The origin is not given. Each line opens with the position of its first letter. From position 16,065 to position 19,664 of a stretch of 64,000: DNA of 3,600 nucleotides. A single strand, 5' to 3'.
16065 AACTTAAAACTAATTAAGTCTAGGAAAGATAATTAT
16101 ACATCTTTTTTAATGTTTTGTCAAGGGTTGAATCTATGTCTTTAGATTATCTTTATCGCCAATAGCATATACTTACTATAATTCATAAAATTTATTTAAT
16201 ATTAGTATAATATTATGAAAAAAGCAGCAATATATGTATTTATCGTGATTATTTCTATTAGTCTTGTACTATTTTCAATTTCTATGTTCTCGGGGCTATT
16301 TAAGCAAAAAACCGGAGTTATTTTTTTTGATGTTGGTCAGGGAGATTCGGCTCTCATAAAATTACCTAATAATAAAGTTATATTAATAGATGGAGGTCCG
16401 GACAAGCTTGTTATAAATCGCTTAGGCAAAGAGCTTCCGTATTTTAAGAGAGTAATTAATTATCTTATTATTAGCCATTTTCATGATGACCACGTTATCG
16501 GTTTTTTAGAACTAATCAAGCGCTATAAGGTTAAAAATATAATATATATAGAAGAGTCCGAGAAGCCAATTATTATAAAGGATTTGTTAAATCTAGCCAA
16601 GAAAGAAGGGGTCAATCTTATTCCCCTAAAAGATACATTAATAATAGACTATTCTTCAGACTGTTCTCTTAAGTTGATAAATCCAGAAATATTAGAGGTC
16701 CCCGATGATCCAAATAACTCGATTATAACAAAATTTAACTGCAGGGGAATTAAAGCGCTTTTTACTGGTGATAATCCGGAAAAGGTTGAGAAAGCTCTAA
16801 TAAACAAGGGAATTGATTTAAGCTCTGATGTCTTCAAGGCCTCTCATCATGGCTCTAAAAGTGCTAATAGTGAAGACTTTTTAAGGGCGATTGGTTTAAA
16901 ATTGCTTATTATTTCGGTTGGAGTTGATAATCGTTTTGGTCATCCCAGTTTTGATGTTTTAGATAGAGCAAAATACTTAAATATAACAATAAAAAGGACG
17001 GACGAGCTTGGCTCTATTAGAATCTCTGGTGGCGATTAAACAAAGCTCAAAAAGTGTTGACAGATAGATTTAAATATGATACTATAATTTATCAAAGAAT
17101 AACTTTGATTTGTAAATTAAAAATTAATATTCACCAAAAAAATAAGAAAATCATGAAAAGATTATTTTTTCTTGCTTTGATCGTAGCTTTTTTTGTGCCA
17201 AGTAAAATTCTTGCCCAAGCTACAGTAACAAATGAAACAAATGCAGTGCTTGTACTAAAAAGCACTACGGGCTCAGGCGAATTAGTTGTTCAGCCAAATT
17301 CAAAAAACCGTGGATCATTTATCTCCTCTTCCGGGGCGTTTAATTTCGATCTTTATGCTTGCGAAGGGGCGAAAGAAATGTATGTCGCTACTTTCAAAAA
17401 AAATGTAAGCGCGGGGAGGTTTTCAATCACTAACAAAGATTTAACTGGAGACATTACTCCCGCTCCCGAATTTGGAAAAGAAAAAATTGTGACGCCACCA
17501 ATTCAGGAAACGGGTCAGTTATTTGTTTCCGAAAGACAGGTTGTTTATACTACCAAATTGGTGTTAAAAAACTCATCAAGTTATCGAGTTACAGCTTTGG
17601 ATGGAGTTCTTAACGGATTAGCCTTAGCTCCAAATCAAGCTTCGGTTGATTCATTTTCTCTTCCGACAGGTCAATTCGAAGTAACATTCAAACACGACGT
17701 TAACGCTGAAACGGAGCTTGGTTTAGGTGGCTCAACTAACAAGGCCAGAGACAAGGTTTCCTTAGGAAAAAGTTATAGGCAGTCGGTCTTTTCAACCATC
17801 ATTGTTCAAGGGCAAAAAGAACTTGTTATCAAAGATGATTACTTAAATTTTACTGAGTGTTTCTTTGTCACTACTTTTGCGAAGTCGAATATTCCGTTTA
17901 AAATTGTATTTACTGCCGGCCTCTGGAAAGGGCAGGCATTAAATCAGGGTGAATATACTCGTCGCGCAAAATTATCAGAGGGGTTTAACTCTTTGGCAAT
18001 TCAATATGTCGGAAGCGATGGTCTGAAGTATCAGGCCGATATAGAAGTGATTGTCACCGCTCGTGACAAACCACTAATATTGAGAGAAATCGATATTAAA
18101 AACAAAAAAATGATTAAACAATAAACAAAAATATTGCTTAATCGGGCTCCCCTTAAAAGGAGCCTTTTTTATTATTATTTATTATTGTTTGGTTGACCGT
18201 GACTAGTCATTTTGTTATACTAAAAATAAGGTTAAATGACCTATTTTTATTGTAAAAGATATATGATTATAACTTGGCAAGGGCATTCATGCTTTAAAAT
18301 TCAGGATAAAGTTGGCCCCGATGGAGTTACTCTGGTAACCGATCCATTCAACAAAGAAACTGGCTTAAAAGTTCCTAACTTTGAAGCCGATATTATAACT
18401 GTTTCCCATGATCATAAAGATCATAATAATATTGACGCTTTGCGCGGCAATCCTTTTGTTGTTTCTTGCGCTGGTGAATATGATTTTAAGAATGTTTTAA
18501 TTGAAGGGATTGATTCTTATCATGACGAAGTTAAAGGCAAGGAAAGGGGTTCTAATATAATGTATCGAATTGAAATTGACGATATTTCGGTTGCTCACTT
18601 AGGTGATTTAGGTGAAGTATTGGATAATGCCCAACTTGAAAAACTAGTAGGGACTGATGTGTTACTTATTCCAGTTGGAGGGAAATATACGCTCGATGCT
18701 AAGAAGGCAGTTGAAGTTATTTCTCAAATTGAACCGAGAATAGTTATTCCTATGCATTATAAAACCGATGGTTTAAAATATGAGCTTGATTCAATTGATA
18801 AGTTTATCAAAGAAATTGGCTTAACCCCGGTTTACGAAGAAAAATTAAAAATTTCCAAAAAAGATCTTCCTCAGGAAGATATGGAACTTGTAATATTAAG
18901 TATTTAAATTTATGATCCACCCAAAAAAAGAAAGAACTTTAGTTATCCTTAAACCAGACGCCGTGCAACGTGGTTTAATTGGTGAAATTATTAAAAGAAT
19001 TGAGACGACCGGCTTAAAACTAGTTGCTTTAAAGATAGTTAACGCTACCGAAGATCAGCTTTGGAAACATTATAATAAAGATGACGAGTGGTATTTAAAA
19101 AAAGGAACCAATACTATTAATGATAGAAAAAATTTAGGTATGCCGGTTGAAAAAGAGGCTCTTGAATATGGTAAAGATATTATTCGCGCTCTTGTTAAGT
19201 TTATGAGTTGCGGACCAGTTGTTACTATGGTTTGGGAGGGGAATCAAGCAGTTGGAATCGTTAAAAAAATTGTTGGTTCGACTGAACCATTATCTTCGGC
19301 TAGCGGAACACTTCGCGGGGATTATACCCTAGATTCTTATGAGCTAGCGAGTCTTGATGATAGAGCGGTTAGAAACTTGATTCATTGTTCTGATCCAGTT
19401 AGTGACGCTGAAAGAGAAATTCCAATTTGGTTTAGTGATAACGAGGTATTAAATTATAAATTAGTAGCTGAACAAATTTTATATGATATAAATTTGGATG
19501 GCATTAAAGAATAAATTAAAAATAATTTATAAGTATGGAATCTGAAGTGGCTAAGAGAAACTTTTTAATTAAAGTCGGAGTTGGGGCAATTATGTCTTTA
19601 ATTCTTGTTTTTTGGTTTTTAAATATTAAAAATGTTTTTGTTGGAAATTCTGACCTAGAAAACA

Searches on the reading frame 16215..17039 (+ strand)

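Call 9: search_protein_families(library=pfam, proteins=[window:16215-17039:+], max_evalue=0.001)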
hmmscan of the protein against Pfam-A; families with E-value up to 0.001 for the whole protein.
window:16215-17039:+ (274 aa): 1 family
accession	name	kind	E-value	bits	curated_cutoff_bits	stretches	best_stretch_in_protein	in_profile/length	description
PF00753.33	Lactamase_B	-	5.9e-11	43.1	22.7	1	39-236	2-195/196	Metallo-beta-lactamase superfamily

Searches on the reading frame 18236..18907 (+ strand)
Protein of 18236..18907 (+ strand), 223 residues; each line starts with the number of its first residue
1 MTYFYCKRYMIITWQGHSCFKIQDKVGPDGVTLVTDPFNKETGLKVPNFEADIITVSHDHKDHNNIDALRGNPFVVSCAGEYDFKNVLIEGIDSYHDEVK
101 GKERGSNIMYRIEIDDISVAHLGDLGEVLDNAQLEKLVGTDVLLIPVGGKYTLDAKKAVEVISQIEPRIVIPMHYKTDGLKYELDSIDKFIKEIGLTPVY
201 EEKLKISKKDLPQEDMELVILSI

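Call 32: search_protein_families(library=pfam, proteins=[window:18236-18907:+], max_evalue=0.0001)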
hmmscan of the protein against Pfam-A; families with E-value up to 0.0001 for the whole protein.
window:18236-18907:+ (223 aa): 2 families
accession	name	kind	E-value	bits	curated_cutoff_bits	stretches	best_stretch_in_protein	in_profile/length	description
PF13483.12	Lactamase_B_3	-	1.5e-53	181.5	24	1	12-174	2-160/160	Beta-lactamase superfamily domain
PF12706.13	Lactamase_B_2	-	6e-12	46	27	1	94-175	110-200/200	Beta-lactamase superfamily domain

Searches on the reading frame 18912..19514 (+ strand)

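Call 32: search_protein_families(library=pfam, proteins=[window:18912-19514:+], max_evalue=0.0001)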
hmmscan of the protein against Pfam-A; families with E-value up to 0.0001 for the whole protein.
window:18912-19514:+ (200 aa): 1 family
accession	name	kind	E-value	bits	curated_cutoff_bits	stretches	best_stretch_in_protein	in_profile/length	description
PF00334.24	NDK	-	7.4e-40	136.4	27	2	87-179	53-135/135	Nucleoside diphosphate kinase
